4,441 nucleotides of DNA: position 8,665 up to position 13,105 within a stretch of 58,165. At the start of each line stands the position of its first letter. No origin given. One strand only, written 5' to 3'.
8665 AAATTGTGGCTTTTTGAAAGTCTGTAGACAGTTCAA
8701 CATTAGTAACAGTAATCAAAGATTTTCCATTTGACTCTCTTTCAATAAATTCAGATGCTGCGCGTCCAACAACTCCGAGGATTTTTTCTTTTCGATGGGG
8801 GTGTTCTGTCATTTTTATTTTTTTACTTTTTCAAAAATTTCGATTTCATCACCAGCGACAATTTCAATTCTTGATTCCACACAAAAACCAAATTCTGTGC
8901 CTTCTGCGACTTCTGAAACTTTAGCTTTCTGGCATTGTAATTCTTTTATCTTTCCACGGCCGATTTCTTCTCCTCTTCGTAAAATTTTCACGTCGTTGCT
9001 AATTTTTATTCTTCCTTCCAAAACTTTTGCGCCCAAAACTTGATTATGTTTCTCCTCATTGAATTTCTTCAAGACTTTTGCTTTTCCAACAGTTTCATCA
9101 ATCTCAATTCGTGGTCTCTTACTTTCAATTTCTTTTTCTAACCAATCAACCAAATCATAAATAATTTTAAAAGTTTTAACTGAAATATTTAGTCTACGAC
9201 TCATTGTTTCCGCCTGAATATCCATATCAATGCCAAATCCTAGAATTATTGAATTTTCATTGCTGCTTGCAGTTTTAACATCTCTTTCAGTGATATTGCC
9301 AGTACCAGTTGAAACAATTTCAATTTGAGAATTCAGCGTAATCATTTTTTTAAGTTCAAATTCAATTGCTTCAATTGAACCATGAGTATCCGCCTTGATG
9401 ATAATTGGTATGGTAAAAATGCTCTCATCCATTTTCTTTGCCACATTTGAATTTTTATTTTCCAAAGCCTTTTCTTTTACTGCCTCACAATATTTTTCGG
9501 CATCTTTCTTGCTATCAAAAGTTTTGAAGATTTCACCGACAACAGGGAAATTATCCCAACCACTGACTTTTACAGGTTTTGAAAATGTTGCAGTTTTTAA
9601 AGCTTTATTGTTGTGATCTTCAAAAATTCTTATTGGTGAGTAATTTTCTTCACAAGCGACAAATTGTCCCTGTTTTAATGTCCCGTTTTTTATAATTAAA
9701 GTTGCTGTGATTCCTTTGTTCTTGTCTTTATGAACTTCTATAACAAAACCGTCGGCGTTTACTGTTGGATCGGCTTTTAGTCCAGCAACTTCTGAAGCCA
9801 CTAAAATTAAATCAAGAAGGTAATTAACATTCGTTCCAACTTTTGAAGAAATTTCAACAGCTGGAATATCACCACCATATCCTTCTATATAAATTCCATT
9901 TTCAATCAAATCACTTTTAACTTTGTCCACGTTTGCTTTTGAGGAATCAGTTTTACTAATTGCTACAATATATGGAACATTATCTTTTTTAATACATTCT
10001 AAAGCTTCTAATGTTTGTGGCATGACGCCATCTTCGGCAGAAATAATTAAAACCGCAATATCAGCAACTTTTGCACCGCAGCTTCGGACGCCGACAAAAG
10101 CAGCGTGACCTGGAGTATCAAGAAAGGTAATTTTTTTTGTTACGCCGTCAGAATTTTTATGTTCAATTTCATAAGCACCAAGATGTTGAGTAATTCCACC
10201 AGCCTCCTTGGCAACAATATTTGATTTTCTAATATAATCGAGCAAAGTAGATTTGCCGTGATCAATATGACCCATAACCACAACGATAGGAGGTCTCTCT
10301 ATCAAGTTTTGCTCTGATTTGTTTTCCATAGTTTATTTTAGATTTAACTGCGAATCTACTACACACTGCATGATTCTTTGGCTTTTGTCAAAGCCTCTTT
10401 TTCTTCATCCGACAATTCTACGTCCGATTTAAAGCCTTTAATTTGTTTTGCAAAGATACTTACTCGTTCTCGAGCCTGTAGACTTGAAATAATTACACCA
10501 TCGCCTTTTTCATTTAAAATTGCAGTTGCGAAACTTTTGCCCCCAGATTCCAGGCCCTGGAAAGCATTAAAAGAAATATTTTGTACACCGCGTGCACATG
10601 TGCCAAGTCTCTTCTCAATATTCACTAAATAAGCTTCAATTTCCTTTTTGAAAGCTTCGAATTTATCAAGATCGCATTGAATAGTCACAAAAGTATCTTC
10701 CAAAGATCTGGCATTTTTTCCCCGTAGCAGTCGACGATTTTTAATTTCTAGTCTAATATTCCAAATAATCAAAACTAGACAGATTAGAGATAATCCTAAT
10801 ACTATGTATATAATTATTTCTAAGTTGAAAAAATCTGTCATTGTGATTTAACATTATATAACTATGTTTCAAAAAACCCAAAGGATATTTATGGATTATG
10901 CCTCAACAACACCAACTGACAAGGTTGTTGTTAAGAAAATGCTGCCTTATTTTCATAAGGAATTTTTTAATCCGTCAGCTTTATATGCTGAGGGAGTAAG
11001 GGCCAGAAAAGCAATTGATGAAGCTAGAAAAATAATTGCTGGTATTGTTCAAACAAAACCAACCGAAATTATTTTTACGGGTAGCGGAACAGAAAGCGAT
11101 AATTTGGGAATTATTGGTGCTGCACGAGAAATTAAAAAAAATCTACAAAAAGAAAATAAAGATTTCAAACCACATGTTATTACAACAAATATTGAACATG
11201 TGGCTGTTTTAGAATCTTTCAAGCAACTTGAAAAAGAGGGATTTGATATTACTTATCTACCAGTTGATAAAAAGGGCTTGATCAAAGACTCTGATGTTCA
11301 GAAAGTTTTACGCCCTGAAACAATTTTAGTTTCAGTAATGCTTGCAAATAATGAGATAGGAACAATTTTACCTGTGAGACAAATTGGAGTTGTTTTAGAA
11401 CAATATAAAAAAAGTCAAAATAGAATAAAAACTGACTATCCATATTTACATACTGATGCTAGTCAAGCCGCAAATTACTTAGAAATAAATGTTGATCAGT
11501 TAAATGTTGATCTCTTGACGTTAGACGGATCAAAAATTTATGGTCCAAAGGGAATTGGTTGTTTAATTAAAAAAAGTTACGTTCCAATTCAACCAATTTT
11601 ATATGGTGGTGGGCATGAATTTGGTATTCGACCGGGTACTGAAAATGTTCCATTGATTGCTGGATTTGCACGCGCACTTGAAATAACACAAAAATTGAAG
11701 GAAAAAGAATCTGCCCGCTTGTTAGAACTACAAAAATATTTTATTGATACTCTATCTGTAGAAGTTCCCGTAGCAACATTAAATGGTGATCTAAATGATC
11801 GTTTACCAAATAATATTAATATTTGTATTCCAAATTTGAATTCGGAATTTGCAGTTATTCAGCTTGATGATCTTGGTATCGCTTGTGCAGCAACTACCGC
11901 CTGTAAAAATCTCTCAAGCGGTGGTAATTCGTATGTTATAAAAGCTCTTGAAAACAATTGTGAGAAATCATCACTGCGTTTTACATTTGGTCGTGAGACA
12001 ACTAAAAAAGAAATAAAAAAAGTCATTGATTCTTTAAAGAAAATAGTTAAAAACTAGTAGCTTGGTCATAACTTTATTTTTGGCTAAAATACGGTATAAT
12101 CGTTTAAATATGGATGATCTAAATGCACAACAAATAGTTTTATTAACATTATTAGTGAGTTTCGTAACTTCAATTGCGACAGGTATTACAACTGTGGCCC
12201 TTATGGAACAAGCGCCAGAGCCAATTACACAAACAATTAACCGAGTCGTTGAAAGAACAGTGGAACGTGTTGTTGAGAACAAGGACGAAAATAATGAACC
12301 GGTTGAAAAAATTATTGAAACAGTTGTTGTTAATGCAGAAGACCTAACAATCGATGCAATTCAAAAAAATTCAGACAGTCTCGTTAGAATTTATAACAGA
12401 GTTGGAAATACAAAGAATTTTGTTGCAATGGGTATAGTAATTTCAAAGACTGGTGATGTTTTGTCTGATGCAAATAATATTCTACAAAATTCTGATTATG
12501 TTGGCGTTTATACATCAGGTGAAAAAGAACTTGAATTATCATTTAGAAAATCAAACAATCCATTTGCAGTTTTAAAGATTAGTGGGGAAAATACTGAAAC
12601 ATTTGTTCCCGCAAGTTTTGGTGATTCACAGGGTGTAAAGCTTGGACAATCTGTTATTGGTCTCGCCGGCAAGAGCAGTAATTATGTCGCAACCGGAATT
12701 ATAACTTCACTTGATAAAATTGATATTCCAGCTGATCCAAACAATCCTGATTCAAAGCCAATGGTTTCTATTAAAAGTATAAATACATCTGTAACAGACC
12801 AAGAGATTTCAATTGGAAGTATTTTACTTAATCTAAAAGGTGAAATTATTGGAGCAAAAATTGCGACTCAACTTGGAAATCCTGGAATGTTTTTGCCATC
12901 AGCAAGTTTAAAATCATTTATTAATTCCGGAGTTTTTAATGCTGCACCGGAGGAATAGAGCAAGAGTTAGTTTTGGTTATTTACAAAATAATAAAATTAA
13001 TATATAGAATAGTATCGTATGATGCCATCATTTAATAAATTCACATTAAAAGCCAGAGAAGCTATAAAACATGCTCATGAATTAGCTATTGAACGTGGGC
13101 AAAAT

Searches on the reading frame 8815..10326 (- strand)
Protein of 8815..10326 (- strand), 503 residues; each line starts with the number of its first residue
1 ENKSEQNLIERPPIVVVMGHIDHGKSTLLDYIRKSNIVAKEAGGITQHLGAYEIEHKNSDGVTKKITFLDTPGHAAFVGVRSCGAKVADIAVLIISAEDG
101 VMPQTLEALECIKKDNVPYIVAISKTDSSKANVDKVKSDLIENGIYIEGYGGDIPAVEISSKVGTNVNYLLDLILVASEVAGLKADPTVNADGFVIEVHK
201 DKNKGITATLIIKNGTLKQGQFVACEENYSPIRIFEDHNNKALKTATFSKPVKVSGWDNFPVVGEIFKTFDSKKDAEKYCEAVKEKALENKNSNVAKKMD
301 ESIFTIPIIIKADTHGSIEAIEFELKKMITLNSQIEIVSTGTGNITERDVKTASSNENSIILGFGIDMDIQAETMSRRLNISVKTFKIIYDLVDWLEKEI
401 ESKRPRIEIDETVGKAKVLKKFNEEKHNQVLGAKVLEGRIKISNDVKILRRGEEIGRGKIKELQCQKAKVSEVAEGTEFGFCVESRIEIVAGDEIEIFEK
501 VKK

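Call 5: search_protein_families(library=pfam, proteins=[window:8815-10326:-], max_evalue=0.01)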
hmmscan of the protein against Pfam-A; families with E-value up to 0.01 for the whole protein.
window:8815-10326:- (503 aa): 8 families
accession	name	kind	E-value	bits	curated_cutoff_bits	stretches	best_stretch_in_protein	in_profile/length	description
PF00009.33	GTP_EFTU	-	7.1e-33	114.2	26.5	1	14-175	5-183/188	Elongation factor Tu GTP binding domain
PF11987.13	IF-2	-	3.2e-24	85.5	27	1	288-395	8-115/117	Translation-initiation factor 2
PF22042.2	EF-G_D2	-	2e-13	50.7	27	1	191-268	2-82/84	Elongation factor G domain 2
PF01926.29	MMR_HSR1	-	4.2e-09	37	21.9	1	15-125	2-113/113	50S ribosome-binding GTPase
PF14578.12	GTP_EFTU_D4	-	0.00012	22.3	23.8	1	415-494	4-84/86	Elongation factor Tu domain 4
PF03144.31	GTP_EFTU_D2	-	0.0004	21.2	30.3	0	429-482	2-57/73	Elongation factor Tu domain 2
PF00350.29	Dynamin_N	-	0.0016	18.9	27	0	15-49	1-35/168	Dynamin family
PF08477.19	Roc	-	0.0018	18.9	27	0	15-127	2-119/119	Ras of Complex, Roc, domain of DAPkinase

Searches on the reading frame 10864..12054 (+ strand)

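Call 5: search_protein_families(library=pfam, proteins=[window:10864-12054:+], max_evalue=0.01)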
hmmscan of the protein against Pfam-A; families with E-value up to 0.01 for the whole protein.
window:10864-12054:+ (397 aa): 1 family
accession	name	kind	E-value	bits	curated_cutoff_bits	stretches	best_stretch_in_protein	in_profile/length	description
PF00266.25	Aminotran_5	-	3.8e-54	184.5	21.5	1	8-386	1-370/371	Aminotransferase class-V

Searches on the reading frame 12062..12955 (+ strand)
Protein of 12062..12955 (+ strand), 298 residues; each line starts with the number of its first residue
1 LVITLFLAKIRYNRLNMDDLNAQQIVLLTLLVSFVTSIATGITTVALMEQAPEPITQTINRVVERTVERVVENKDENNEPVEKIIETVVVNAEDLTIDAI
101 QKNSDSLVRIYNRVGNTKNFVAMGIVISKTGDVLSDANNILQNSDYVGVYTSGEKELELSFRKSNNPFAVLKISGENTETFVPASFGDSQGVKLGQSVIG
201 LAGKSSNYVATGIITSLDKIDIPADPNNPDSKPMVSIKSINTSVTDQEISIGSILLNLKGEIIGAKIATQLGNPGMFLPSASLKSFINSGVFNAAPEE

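Call 5: search_protein_families(library=pfam, proteins=[window:12062-12955:+], max_evalue=0.01)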
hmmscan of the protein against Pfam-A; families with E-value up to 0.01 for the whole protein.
window:12062-12955:+ (298 aa): 1 family
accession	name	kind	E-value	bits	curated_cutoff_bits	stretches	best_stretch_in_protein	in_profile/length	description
PF13365.12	Trypsin_2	-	3.9e-06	28.1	27.6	1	123-264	2-143/144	Trypsin-like peptidase domain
